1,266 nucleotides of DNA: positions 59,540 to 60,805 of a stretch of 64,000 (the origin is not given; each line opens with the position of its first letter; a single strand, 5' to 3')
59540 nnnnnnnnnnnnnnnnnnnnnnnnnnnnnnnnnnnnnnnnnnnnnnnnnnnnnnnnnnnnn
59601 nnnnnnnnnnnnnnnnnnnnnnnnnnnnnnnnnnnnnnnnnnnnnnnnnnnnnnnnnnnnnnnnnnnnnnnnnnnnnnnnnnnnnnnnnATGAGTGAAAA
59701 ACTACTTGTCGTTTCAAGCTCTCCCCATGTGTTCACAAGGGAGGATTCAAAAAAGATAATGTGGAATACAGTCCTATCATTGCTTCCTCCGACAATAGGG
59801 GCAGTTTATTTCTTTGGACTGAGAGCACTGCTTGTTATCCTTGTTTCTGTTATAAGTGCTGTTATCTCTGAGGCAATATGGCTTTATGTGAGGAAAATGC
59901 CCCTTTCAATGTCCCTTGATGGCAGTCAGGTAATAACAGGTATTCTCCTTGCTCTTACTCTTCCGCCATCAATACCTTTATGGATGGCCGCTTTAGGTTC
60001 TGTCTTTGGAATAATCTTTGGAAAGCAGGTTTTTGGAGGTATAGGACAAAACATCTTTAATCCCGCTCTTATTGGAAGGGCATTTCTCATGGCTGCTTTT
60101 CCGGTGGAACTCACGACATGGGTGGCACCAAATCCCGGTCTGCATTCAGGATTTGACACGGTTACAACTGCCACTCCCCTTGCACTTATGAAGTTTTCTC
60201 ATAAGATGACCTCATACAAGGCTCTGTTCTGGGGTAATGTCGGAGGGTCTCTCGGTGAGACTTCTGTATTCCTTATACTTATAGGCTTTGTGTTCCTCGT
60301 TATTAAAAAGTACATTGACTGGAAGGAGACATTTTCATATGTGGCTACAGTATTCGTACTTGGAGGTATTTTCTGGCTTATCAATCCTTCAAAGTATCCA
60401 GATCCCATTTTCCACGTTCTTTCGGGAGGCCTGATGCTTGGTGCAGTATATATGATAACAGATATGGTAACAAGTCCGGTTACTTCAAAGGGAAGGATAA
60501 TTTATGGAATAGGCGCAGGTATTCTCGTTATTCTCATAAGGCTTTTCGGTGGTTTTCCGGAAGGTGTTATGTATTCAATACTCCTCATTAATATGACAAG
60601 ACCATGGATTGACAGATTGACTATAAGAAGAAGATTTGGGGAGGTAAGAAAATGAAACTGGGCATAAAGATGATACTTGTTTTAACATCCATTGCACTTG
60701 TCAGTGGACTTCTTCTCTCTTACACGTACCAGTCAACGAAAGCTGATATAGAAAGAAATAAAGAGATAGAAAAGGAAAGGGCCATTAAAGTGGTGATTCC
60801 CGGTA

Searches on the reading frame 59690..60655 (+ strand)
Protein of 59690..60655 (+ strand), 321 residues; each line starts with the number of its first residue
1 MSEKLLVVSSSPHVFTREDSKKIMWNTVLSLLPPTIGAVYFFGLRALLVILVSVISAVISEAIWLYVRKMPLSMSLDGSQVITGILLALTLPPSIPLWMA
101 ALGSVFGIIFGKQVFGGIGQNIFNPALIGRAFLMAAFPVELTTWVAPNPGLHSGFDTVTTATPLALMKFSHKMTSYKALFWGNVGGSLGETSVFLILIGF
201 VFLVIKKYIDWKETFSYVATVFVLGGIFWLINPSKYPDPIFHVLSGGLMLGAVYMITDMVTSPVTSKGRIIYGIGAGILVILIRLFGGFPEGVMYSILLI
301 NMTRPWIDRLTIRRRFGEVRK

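Call 80: search_protein_families(library=pfam, proteins=[window:59690-60655:+], max_evalue=0.00001)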
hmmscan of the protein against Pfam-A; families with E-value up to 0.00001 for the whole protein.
window:59690-60655:+ (321 aa): 1 family
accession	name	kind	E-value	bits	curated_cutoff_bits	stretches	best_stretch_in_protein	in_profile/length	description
PF03116.20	NQR2_RnfD_RnfE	-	1.8e-115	385.8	27.7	1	7-317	1-296/296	NQR2, RnfD, RnfE family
